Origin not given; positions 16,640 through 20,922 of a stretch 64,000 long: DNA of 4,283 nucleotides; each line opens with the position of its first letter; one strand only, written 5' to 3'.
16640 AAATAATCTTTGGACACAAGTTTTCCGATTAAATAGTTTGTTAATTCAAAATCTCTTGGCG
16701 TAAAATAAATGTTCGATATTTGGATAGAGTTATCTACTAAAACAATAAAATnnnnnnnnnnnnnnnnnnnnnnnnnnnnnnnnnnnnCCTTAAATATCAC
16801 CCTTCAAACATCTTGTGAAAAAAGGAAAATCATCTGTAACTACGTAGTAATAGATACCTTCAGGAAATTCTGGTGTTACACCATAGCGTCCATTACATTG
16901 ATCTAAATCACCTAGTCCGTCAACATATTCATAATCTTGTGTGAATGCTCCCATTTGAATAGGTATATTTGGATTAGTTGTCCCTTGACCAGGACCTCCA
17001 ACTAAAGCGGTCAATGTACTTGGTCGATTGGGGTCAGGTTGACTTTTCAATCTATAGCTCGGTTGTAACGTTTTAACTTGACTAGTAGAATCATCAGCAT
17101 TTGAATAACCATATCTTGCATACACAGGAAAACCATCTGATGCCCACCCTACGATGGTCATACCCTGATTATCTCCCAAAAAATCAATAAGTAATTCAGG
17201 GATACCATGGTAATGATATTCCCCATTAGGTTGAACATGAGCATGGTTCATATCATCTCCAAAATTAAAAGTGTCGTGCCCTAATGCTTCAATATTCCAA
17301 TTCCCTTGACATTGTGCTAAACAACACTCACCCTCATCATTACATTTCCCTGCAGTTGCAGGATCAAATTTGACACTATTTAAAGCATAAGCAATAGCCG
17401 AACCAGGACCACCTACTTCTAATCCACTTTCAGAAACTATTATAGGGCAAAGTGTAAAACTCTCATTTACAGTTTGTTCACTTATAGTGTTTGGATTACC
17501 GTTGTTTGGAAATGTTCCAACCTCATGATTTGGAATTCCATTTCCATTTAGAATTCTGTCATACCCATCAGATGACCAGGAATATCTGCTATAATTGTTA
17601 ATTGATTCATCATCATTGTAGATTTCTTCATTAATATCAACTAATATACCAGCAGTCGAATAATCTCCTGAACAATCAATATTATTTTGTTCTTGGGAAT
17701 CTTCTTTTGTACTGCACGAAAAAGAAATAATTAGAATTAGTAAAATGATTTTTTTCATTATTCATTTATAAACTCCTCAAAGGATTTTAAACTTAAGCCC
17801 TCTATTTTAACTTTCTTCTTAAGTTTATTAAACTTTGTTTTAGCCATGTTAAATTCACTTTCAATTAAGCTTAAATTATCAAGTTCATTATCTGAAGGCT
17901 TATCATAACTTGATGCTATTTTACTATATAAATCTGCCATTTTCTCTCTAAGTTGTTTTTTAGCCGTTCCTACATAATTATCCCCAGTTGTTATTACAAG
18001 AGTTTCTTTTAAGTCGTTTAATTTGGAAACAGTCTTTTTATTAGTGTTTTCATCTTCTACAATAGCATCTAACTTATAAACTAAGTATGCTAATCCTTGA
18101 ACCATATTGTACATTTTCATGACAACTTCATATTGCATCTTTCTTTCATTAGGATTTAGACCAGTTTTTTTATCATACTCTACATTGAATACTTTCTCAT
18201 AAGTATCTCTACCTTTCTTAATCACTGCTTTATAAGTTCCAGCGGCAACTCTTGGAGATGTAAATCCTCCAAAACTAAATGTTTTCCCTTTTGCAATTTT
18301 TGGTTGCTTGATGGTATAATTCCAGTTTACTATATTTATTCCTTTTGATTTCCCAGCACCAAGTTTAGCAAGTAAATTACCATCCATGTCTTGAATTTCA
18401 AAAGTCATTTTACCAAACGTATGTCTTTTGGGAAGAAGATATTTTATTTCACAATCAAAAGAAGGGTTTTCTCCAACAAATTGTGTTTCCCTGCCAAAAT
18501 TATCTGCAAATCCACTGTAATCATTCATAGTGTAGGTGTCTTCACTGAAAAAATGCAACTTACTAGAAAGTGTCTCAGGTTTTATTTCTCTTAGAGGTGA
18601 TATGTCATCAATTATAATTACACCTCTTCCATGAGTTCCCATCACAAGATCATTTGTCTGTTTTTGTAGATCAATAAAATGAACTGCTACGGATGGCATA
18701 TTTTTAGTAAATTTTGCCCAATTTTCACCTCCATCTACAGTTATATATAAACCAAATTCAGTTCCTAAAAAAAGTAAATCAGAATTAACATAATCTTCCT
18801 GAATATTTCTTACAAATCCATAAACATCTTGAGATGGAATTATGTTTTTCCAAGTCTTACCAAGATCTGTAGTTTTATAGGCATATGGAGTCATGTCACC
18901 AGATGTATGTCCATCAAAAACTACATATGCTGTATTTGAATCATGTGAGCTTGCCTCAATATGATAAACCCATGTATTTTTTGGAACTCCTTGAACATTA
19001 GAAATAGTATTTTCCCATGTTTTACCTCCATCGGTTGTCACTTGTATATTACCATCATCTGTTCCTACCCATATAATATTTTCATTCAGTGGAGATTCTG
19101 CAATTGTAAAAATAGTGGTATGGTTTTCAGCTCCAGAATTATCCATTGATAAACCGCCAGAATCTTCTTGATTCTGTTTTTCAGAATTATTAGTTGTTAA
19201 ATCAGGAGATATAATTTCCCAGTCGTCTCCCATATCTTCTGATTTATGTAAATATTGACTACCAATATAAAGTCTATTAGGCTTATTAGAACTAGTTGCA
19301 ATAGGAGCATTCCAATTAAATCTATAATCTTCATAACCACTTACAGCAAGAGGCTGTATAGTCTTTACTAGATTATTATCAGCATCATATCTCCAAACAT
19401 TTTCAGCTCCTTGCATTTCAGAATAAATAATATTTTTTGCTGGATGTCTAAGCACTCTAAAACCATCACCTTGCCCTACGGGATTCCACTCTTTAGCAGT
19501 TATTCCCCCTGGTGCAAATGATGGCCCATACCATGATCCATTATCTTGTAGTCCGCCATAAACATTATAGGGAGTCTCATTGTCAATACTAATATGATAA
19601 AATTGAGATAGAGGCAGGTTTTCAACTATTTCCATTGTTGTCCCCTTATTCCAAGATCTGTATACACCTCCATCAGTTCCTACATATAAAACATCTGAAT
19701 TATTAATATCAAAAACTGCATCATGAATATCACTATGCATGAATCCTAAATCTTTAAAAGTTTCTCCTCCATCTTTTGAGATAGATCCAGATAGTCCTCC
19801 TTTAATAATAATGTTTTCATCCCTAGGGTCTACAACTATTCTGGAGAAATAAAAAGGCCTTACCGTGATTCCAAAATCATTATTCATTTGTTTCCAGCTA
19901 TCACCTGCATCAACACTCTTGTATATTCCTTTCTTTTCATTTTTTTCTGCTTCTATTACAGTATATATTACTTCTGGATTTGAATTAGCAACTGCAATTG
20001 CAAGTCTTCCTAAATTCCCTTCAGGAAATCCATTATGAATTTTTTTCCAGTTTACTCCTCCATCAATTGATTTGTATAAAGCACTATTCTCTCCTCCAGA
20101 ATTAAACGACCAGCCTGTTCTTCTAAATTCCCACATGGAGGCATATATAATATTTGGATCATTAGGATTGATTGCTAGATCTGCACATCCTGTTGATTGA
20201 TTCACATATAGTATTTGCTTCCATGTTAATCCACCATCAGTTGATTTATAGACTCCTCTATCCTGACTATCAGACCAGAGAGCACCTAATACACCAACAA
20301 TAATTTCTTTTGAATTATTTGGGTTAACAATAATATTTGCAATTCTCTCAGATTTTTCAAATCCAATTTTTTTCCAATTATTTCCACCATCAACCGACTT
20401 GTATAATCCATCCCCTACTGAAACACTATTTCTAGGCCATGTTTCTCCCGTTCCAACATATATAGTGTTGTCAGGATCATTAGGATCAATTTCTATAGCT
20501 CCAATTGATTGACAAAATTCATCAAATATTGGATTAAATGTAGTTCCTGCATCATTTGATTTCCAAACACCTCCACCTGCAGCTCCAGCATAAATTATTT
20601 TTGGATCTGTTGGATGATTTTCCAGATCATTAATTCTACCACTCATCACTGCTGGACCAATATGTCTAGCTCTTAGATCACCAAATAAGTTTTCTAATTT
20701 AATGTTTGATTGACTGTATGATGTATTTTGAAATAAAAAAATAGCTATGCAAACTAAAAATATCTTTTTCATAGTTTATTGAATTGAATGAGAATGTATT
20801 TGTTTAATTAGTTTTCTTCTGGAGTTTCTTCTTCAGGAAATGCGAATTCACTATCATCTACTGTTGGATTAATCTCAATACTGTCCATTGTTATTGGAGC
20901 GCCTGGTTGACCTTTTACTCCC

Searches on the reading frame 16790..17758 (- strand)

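Call 61: search_protein_families(library=pfam, proteins=[window:16790-17758:-], max_evalue=0.00001)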
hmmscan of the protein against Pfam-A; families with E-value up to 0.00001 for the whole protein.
window:16790-17758:- (322 aa): 1 family
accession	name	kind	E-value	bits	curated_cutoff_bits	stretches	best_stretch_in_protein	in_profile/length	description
PF14240.11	YHYH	-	4.6e-64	216.4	25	1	120-320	21-193/193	YHYH protein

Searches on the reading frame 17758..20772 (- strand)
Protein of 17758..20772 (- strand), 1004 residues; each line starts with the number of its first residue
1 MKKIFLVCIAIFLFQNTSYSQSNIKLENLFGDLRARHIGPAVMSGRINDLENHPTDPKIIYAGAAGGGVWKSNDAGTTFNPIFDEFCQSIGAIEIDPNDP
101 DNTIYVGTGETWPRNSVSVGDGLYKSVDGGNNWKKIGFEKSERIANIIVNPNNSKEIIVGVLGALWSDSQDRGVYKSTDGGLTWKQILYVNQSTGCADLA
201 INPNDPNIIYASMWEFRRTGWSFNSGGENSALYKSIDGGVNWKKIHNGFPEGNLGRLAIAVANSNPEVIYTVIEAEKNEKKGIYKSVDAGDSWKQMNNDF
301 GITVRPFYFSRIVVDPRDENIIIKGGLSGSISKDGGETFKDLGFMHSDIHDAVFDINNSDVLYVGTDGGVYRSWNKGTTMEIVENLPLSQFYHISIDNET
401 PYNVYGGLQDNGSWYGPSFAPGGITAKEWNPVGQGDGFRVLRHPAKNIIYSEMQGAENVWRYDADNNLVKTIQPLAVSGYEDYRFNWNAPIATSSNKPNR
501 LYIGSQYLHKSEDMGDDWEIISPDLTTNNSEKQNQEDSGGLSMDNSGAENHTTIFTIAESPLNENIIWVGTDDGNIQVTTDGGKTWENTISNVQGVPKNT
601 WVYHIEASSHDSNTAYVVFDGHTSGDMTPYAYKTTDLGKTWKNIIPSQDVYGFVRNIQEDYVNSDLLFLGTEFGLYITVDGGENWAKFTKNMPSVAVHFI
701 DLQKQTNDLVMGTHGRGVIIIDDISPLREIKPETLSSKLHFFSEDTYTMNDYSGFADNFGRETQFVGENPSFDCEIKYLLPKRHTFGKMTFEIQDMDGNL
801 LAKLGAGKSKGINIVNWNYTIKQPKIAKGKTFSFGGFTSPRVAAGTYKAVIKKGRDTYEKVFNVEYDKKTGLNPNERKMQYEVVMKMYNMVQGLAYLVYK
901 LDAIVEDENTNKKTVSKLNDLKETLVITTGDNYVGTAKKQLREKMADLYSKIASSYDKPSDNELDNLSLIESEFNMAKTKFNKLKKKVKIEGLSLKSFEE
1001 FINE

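Call 61: search_protein_families(library=pfam, proteins=[window:17758-20772:-], max_evalue=0.00001)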
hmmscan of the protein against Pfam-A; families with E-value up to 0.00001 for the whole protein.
window:17758-20772:- (1004 aa): 2 families
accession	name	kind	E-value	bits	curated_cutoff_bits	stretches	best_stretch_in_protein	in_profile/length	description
PF15902.12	Sortilin-Vps10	-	1.3e-28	100.4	33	2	123-254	3-121/446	Sortilin, neurotensin receptor 3,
PF02012.26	BNR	-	5e-09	35.2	27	0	577-587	1-11/12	BNR/Asp-box repeat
